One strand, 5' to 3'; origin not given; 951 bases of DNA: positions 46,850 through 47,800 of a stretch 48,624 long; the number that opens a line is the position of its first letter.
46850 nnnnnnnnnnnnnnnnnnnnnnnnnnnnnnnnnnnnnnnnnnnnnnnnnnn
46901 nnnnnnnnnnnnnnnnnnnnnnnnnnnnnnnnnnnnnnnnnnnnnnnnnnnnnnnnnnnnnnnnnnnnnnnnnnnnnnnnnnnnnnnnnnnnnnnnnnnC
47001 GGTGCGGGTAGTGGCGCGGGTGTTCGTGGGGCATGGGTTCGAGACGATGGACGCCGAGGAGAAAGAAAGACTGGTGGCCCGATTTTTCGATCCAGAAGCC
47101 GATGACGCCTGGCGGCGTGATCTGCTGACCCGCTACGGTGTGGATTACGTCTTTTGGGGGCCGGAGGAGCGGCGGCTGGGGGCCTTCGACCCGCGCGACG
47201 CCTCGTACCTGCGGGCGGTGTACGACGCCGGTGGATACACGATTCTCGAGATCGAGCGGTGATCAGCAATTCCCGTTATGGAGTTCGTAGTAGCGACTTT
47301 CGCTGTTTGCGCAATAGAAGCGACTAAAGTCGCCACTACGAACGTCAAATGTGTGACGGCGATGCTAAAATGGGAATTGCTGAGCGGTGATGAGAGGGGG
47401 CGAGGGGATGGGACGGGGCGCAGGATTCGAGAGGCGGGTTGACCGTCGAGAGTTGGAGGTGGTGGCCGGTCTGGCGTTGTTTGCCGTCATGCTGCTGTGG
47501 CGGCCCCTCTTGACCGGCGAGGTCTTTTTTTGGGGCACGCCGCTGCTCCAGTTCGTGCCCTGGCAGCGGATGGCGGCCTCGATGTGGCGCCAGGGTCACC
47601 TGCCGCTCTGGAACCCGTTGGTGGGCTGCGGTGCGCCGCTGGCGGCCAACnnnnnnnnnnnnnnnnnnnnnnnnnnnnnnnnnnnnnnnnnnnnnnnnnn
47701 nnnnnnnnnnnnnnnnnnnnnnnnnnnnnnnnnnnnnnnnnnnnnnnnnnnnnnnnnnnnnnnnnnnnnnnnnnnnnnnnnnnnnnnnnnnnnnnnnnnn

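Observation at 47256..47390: MITE-like 121-bp nested palindrome with 12-bp TIRs and a 7-bp target-site-duplication-like repeat, inserted at a coupled gene junction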

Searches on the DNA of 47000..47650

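Call 50: search_rna_families(source=window, start=47000, end=47650, threshold=evalue, max_evalue=1)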
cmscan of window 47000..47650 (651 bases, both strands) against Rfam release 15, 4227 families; matches with E-value up to 1: 5.
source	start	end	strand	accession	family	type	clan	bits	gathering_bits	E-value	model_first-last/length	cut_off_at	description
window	47269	47363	+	RF04214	MIR7526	Gene; miRNA;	-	23.7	110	0.023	1-113/113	no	MIR7526 microRNA precursor family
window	47277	47349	+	RF01061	mir-548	Gene; miRNA;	-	23.3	90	0.062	1-84/84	no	mir-548 microRNA precursor family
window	47358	47405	+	RF01129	sR44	Gene; snRNA; snoRNA; CD-box;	-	18.7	45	0.035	1-55/55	no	Small nucleolar RNA sR44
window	47355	47405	+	RF01139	sR2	Gene; snRNA; snoRNA; CD-box;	-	15.7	42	0.58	1-57/57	no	Small nucleolar RNA sR2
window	47358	47405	+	RF01152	sR1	Gene; snRNA; snoRNA; CD-box;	-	13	45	0.9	1-57/57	no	Small nucleolar RNA sR1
